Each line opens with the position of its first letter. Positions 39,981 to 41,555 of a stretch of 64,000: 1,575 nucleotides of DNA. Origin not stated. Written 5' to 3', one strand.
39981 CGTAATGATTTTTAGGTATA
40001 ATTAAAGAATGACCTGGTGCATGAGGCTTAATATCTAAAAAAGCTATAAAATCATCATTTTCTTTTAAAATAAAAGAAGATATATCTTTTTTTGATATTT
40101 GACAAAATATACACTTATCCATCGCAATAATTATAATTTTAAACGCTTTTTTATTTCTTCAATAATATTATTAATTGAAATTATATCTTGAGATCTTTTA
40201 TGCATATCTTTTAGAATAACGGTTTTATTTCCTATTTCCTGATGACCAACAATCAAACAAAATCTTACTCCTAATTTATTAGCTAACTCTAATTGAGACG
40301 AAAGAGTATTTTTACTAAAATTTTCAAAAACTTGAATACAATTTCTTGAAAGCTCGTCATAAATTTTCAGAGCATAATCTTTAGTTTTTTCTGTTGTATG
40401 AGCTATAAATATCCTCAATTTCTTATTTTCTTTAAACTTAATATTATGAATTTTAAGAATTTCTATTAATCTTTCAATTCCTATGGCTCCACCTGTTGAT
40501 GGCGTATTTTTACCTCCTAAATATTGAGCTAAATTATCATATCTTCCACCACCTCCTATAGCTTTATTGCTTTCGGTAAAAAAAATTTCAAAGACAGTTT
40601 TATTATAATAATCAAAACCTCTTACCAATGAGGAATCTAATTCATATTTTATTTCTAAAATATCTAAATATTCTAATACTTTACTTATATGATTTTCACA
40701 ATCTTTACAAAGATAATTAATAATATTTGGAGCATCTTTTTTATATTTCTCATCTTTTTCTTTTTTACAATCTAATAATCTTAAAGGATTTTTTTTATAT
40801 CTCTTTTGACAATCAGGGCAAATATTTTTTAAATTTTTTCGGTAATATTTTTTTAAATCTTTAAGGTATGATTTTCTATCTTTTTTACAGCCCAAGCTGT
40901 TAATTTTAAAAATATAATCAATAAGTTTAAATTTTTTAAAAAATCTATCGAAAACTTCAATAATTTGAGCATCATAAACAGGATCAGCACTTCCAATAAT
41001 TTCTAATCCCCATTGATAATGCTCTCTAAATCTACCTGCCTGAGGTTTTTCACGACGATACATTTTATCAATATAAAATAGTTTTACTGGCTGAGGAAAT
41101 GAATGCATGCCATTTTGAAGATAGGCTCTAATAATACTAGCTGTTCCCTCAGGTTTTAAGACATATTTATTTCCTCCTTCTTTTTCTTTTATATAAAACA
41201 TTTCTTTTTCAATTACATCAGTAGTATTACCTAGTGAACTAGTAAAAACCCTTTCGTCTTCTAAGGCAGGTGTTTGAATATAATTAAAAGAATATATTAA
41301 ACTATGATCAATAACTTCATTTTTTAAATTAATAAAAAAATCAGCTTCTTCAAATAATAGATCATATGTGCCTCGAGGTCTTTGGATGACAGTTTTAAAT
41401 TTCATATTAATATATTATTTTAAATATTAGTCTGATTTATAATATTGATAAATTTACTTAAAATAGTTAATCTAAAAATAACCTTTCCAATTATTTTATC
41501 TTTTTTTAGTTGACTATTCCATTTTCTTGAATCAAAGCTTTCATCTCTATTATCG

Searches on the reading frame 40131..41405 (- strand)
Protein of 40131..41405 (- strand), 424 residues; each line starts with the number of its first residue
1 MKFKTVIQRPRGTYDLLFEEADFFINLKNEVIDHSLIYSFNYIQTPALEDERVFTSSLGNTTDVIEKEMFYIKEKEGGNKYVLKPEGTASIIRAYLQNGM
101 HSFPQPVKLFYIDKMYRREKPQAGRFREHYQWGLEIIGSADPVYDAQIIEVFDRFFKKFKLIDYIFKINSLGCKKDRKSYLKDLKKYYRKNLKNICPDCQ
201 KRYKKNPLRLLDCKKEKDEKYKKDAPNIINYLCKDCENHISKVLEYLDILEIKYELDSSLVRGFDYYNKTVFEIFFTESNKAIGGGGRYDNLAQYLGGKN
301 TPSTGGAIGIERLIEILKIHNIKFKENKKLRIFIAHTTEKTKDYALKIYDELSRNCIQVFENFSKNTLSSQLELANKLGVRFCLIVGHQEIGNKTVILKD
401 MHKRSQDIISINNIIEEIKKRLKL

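Call 75: search_protein_families(library=pfam, proteins=[window:40131-41405:-], max_evalue=0.00001)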
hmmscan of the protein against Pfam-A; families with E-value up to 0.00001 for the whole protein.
window:40131-41405:- (424 aa): 3 families
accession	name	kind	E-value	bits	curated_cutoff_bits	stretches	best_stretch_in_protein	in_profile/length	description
PF13393.11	tRNA-synt_His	-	1e-33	117.3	25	1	13-313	2-308/308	Histidyl-tRNA synthetase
PF00587.30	tRNA-synt_2b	-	1.7e-14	54.8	29.3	1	73-317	3-175/179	tRNA synthetase class II core domain (G, H, P, S and T)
PF03129.25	HGTP_anticodon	-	1.4e-13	51.3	21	1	337-421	10-94/94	Anticodon binding domain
